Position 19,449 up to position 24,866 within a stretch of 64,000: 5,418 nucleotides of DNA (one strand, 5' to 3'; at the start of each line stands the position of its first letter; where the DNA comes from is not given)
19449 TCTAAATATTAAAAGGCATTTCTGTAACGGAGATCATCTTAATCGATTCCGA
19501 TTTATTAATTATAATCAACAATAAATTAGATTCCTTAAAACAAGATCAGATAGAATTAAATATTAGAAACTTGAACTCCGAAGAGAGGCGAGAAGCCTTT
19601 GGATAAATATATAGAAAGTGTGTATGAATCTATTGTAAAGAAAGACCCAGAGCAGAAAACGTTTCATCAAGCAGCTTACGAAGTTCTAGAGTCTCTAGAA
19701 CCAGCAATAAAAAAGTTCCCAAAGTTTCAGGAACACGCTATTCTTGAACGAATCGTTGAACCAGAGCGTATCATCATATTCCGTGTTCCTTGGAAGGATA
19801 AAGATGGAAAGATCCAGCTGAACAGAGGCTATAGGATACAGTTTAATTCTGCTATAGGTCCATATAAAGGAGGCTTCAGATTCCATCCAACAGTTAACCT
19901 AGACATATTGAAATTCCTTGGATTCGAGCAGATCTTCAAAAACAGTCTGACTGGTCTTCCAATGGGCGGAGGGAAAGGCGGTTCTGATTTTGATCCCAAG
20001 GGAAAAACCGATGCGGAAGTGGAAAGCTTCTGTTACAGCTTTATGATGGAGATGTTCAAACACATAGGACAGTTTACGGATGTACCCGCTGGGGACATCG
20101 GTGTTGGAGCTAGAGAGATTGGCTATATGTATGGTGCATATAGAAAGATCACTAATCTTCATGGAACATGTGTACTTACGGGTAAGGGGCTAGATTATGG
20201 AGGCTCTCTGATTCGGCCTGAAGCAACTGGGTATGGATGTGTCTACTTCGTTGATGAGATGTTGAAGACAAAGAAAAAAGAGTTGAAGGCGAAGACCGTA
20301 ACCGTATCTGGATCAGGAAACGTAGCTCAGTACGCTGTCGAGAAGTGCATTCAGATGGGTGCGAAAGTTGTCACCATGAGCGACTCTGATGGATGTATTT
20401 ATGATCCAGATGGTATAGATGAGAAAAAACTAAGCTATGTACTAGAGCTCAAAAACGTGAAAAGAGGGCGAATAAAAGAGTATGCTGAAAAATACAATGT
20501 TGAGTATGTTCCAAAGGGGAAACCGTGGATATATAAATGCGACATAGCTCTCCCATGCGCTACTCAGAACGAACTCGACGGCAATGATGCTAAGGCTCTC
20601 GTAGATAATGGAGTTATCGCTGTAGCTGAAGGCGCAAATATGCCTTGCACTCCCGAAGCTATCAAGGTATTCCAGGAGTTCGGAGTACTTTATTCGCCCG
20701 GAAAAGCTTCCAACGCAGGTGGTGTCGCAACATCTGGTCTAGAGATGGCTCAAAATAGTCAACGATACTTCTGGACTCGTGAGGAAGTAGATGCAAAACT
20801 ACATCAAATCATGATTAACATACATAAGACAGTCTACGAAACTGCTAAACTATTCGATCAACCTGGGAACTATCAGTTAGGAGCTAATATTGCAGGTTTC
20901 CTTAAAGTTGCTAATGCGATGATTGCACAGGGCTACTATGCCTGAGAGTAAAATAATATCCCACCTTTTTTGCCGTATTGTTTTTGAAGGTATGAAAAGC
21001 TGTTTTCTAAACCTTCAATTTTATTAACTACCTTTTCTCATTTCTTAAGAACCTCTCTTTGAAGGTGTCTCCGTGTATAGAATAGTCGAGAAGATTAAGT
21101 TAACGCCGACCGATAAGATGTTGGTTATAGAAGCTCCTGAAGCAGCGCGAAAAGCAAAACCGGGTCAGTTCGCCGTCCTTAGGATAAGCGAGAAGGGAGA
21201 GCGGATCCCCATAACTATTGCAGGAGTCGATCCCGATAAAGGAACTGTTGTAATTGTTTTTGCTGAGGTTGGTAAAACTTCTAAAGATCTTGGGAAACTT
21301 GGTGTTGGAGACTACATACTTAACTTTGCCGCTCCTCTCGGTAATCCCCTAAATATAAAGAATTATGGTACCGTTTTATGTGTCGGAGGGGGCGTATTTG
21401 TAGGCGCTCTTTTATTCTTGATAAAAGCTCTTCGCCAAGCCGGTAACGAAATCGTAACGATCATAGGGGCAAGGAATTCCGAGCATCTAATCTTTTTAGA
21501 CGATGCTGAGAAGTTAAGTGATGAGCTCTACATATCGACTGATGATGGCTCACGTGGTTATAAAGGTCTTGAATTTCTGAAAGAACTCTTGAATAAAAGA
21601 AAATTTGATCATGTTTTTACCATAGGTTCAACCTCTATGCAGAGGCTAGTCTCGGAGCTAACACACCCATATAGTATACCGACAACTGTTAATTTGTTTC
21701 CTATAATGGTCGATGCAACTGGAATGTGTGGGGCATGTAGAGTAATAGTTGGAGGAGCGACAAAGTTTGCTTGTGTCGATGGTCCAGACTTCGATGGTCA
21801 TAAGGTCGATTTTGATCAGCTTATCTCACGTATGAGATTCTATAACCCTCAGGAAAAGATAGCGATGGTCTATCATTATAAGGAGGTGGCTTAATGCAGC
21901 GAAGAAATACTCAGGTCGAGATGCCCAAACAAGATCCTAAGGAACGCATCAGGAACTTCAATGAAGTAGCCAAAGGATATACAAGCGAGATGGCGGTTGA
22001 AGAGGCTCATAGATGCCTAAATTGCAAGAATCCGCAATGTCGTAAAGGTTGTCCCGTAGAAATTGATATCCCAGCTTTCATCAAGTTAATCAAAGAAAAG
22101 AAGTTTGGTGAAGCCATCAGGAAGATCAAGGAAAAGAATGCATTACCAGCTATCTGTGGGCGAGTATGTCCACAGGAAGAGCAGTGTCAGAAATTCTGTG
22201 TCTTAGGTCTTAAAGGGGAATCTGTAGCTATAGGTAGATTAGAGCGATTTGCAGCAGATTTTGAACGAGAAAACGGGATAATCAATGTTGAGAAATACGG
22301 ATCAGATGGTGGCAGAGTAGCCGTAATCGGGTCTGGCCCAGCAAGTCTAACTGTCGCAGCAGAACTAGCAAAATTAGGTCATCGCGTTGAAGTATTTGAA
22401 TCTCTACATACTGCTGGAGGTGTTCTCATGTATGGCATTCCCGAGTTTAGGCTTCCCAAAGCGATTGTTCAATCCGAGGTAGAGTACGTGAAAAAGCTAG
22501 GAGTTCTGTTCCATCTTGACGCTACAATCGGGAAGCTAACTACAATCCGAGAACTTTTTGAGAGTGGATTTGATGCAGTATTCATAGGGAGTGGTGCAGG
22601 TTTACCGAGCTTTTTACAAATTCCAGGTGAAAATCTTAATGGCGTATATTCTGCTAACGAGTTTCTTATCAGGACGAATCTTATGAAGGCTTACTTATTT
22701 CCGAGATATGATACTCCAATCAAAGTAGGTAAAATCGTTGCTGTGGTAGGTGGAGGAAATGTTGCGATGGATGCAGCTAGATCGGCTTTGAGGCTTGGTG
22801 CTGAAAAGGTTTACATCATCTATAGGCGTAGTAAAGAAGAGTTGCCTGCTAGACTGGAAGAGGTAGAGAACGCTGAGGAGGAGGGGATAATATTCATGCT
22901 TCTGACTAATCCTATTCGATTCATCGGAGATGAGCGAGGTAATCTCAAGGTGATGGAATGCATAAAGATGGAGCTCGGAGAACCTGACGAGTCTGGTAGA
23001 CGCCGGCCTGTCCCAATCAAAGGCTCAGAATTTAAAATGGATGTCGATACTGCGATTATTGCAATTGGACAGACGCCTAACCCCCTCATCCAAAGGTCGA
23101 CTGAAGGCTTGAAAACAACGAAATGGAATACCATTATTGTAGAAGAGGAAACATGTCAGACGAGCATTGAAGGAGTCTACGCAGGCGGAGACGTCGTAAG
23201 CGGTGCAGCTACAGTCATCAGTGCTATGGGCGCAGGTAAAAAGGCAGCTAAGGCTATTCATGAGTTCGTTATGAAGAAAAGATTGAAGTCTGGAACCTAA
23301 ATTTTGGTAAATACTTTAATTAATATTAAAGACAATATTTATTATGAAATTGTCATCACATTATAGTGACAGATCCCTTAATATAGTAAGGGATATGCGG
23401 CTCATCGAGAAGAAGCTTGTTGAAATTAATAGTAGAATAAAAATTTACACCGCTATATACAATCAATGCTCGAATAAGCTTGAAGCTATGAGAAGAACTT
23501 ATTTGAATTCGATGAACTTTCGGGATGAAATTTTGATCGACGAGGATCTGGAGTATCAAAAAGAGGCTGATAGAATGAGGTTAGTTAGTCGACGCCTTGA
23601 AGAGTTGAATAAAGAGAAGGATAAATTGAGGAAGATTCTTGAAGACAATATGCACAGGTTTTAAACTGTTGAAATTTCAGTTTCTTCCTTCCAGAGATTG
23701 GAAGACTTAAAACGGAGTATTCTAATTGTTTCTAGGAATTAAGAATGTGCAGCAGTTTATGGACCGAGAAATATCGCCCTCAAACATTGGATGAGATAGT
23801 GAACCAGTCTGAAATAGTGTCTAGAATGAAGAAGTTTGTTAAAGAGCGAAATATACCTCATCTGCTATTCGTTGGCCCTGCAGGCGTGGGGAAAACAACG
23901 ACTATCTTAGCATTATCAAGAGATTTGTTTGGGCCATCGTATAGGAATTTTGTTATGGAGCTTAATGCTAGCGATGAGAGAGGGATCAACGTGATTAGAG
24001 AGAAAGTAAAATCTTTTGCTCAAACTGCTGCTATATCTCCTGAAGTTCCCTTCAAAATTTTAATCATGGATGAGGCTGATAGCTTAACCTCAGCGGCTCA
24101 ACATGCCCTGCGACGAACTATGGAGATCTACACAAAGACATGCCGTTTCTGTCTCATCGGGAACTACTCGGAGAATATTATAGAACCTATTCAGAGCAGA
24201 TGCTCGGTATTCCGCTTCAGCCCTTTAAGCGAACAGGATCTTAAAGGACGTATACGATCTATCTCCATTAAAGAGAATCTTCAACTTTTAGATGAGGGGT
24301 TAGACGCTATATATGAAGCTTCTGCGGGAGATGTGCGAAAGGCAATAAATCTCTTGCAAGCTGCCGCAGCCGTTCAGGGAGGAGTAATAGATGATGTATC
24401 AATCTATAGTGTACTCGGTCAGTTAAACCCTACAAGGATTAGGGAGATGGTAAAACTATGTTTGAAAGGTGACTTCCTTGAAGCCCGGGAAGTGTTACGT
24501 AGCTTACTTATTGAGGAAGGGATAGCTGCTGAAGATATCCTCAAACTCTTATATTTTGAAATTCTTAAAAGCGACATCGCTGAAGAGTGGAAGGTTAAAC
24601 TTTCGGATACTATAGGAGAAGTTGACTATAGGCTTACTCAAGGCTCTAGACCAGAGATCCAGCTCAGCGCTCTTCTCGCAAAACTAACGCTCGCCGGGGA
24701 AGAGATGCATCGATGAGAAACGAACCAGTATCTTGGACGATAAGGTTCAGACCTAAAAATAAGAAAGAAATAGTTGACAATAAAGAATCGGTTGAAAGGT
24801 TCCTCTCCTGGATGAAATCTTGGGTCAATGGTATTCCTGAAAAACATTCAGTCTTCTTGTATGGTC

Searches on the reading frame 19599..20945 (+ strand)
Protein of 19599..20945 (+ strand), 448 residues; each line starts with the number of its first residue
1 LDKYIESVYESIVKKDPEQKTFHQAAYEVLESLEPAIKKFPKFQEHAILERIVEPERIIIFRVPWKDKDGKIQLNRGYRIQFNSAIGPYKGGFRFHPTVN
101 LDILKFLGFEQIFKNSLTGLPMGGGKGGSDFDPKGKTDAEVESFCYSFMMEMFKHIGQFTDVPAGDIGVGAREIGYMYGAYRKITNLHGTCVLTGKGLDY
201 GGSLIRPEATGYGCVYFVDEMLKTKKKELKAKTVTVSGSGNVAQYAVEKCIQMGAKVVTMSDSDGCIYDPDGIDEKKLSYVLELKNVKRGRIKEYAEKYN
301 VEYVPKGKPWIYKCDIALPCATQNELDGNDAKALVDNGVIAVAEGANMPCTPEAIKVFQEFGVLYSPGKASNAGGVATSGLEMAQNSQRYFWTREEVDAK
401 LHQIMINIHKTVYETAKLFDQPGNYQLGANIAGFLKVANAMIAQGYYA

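Call 75: search_protein_families(library=pfam, proteins=[window:19599-20945:+], max_evalue=0.001)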
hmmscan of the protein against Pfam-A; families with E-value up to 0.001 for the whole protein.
window:19599-20945:+ (448 aa): 2 families
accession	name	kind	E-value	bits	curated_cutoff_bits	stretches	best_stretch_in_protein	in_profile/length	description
PF00208.27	ELFV_dehydrog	-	1.6e-95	319.9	23.4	1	201-445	1-241/241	Glutamate/Leucine/Phenylalanine/Valine dehydrogenase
PF02812.23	ELFV_dehydrog_N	-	3.6e-50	169.5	25.3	1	55-183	1-129/129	Glu/Leu/Phe/Val dehydrogenase, dimerisation domain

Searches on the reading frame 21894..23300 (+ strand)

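Call 75: search_protein_families(library=pfam, proteins=[window:21894-23300:+], max_evalue=0.001)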
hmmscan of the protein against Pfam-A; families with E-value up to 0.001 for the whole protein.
window:21894-23300:+ (468 aa): 9 families
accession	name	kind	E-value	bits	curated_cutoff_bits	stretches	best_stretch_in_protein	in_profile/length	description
PF14691.11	Fer4_20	-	1.8e-44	150.6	25.8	1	18-128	1-112/113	Dihydroprymidine dehydrogenase domain II, 4Fe-4S cluster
PF07992.20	Pyr_redox_2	-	7e-34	118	26.1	1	141-448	2-291/291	Pyridine nucleotide-disulphide oxidoreductase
PF00070.33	Pyr_redox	-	1.7e-11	44.9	22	1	282-352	2-75/82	Pyridine nucleotide-disulphide oxidoreductase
PF13738.12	Pyr_redox_3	-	4.3e-09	36.5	30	1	279-432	164-305/305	Pyridine nucleotide-disulphide oxidoreductase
PF13450.12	NAD_binding_8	-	1.3e-06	29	21.9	1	144-177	1-34/68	NAD(P)-binding Rossmann-like domain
PF01262.27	AlaDh_PNT_C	-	1.2e-05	25.2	23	0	276-313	26-61/214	Alanine dehydrogenase/PNT, C-terminal domain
PF01266.30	DAO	-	0.00057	20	27.9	0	141-171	1-31/353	FAD dependent oxidoreductase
PF03807.23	F420_oxidored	-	0.00059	20.8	21.6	0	282-324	2-44/94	NADP oxidoreductase coenzyme F420-dependent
PF12831.13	FAD_oxidored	-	0.00064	19.6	27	0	142-179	2-39/416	FAD dependent oxidoreductase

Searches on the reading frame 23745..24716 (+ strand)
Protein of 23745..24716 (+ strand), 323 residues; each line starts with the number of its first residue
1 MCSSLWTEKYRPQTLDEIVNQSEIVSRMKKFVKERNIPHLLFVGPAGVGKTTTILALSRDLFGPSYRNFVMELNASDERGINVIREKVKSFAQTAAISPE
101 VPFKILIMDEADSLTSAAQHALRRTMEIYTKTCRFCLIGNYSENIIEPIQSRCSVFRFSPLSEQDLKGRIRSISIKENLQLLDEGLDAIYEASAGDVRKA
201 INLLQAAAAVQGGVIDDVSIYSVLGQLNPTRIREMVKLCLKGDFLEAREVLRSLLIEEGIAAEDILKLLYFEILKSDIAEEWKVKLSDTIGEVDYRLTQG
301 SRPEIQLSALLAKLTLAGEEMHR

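Call 76: search_protein_families(library=ncbifam, proteins=[window:23745-24716:+], max_evalue=0.00001)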
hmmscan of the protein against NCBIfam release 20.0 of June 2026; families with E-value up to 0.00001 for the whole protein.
window:23745-24716:+ (323 aa): 70 families (the best 25 are shown)
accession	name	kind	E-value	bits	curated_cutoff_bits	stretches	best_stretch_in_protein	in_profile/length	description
NF001679.0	PRK00440.1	equivalog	5.4e-133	443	303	1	3-320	5-320/322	replication factor C small subunit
NF003157.0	PRK04132.1-2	equivalog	7.3e-104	348.4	1103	2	51-318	598-863/864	replication factor C small subunit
NF003159.0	PRK04132.1-4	equivalog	7.4e-103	345.2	999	2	51-319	585-851/852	replication factor C small subunit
NF003158.0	PRK04132.1-3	equivalog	8.1e-91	304.9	1750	3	140-319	1257-1435/1437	replication factor C small subunit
NF009067.0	PRK12402.1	equivalog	2.3e-75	253.7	317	2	82-315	107-337/340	replication factor C small subunit 2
TIGR02397.1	dnaX_nterm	equivalog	1.1e-40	140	250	2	70-273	88-287/355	DNA polymerase III subunit gamma/tau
NF003229.0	PRK04195.1-5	equivalog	1.3e-33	116.4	280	1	6-247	7-252/413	replication factor C large subunit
NF011514.0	PRK14953.1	equivalog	5.2e-32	111.4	536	2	70-269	90-285/488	DNA polymerase III subunits gamma and tau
NF011523.0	PRK14962.1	equivalog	1.3e-31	109.9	576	1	8-267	6-281/474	DNA polymerase III subunits gamma and tau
NF003231.0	PRK04195.2-1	equivalog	1e-30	107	442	1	5-211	6-212/517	replication factor C large subunit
NF003232.0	PRK04195.2-2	equivalog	2.6e-30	105.7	701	1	6-211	3-206/480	replication factor C large subunit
NF011512.0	PRK14950.1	equivalog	6.5e-30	104.8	593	2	70-255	91-273/585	DNA polymerase III subunits gamma and tau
NF004046.1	PRK05563.1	equivalog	1.4e-29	103.4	400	2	70-267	89-282/567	DNA polymerase III subunit gamma/tau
NF003233.0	PRK04195.2-3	equivalog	1.8e-27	96.3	471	1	5-243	2-239/504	replication factor C large subunit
NF003227.0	PRK04195.1-2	equivalog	1.3e-24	86.9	502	1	5-220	5-215/487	replication factor C large subunit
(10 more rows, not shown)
